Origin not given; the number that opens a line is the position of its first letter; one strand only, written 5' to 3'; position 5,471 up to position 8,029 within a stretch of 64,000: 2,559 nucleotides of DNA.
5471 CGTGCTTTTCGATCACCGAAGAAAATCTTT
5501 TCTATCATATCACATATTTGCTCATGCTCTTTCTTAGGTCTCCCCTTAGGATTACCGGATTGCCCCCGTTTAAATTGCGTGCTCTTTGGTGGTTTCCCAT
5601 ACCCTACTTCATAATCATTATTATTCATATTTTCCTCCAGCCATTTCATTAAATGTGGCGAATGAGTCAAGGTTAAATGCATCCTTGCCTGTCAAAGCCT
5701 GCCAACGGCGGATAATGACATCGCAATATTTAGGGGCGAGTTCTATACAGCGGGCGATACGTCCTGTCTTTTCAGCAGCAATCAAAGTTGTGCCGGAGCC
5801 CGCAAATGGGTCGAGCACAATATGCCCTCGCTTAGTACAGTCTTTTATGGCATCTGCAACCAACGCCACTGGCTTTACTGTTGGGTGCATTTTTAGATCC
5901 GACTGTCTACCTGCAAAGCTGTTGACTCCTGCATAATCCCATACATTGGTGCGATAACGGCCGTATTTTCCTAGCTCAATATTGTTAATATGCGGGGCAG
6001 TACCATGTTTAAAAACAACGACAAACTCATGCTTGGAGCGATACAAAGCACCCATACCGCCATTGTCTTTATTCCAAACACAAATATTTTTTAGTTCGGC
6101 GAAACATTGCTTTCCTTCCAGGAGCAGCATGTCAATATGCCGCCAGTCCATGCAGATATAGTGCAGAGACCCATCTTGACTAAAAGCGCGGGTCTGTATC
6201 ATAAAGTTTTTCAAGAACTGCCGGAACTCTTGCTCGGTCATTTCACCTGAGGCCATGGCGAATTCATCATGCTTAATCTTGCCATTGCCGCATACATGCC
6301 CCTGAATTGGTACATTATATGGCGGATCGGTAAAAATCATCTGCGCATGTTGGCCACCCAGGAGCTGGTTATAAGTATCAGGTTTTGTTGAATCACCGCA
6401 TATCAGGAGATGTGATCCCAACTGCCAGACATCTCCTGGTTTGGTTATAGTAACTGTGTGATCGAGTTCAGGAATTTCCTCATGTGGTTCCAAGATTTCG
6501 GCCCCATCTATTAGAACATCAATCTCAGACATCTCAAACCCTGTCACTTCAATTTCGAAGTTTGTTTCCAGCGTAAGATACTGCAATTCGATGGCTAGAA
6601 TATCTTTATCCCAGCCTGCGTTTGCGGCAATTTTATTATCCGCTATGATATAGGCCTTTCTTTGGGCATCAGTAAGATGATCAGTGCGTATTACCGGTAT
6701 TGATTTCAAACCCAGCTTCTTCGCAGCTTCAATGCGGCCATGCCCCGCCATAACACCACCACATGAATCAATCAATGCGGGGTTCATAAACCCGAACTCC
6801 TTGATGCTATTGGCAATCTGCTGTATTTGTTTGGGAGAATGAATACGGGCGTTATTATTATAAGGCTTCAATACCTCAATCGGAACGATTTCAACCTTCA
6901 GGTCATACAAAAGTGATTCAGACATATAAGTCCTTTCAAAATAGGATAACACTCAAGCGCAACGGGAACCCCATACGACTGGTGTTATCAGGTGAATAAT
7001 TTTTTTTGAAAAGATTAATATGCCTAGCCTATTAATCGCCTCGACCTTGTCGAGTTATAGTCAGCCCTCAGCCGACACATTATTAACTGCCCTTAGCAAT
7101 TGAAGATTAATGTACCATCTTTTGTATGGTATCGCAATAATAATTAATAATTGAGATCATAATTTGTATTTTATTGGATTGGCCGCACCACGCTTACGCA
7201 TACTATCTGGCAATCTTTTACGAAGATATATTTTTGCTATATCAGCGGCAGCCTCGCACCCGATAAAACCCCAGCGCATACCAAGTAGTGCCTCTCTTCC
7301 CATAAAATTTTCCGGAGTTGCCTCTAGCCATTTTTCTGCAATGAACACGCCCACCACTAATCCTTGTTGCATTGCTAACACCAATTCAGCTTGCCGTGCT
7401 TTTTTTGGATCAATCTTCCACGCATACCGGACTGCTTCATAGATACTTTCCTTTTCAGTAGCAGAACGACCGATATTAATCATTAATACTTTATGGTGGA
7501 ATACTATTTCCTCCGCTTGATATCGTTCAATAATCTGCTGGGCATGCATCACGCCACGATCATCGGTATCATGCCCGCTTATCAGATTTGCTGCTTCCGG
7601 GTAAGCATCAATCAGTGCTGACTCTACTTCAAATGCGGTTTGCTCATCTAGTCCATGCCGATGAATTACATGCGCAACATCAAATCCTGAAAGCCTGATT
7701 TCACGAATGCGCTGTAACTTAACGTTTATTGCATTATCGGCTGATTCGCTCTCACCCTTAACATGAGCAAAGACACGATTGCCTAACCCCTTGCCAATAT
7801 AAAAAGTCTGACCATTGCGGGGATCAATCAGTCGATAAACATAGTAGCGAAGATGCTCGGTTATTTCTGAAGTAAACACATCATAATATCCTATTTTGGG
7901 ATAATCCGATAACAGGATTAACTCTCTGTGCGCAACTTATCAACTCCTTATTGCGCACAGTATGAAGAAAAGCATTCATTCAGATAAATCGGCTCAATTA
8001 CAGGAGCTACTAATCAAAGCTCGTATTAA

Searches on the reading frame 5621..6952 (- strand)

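Call 45: search_protein_families(library=pfam, proteins=[window:5621-6952:-], max_evalue=0.00001)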
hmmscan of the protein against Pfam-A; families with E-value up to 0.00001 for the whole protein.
window:5621-6952:- (443 aa): 2 families
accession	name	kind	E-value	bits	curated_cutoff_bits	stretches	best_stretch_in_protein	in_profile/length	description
PF01555.25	N6_N4_Mtase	-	2e-31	110.1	26.7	1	204-413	2-219/221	DNA methylase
PF02195.25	ParB_N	-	1.3e-06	28.8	26.3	1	20-95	3-82/95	ParB N-terminal domain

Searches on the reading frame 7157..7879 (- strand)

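Call 45: search_protein_families(library=pfam, proteins=[window:7157-7879:-], max_evalue=0.00001)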
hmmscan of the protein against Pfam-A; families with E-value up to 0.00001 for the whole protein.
window:7157-7879:- (240 aa): 1 family
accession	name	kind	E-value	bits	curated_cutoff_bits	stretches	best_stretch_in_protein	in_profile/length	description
PF22945.2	LEM-3_GIY-YIG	-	2.2e-10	41.2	27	1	25-93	27-96/151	LEM-3-like GIY-YIG domain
